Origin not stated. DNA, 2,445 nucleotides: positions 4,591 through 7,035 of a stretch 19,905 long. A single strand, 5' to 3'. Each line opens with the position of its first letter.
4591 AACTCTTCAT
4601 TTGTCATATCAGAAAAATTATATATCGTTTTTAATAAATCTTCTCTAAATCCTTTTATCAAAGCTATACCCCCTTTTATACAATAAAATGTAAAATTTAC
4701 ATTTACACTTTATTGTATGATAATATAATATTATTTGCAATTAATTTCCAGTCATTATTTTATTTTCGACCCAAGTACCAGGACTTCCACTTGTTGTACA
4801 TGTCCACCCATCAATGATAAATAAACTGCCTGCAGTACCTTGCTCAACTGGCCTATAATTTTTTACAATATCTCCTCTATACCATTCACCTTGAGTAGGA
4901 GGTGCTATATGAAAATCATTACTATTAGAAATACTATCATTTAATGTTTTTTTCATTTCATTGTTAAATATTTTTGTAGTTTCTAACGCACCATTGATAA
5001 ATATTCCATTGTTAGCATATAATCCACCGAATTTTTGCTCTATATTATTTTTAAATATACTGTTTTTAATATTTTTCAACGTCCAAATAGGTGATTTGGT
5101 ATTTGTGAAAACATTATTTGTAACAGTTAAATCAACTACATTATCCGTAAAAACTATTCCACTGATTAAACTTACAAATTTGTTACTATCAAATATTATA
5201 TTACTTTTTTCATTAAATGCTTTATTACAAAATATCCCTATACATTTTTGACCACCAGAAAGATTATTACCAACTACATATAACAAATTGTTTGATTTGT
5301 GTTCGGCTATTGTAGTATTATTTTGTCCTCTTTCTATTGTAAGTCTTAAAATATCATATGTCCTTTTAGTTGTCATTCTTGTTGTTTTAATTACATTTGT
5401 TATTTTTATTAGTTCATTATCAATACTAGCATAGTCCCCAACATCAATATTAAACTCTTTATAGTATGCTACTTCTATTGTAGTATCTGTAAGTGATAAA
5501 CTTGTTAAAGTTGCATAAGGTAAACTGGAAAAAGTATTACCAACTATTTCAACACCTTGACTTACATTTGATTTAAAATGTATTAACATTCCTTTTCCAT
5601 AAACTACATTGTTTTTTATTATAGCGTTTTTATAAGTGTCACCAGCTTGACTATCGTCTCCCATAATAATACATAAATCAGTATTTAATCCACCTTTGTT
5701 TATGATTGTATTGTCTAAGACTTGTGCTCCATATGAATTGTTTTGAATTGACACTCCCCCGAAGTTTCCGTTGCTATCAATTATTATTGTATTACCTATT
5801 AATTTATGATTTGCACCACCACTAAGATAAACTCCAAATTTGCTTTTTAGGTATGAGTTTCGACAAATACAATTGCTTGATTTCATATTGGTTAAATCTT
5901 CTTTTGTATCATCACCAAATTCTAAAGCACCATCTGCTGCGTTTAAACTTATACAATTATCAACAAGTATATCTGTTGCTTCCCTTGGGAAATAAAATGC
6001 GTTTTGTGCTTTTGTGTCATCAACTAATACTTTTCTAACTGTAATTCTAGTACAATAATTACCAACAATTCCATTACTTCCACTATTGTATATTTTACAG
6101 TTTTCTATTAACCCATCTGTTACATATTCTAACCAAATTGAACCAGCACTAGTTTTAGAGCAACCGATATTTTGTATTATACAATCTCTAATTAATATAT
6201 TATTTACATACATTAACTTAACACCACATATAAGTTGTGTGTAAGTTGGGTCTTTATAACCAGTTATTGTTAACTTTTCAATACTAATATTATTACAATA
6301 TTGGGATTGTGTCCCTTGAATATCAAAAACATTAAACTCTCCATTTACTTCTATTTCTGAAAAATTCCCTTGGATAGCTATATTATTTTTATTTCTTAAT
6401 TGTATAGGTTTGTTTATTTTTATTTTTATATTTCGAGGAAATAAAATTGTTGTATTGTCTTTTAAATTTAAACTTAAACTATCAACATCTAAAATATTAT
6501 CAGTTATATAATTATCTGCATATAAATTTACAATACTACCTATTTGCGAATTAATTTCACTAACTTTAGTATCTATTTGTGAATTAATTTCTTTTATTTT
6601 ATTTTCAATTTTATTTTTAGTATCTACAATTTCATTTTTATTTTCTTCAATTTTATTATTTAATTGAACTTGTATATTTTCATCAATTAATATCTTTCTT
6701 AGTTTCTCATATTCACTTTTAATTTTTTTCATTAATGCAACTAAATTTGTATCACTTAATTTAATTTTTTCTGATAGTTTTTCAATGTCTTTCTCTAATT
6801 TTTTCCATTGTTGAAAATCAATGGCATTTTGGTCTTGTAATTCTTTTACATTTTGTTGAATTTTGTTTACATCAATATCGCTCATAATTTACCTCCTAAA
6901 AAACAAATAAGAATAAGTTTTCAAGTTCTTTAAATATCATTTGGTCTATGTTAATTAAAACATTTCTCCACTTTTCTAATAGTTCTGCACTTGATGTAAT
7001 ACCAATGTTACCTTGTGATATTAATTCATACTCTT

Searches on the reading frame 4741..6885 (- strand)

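Call 8: search_protein_families(library=pfam, max_evalue=0.01, proteins=[window:4741-6885:-])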
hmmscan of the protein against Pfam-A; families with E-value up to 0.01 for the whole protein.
window:4741-6885:- (714 aa): 2 families
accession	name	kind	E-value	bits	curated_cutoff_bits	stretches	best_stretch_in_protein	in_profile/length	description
PF13229.12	Beta_helix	-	3.1e-07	30.6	25.9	1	191-320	25-142/158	Right handed beta helix region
PF05048.19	NosD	-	2.8e-05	24.1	23.6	1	195-319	44-152/212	Periplasmic copper-binding protein (NosD)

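Call 9: search_protein_families(library=phrogs, max_evalue=0.01, proteins=[window:4741-6885:-])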
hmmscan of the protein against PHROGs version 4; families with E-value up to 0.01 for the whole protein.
window:4741-6885:- (714 aa): 1 family
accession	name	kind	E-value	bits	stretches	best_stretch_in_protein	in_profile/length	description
phrog_21471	-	unknown function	1.7e-07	31.4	1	651-705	571-618/626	-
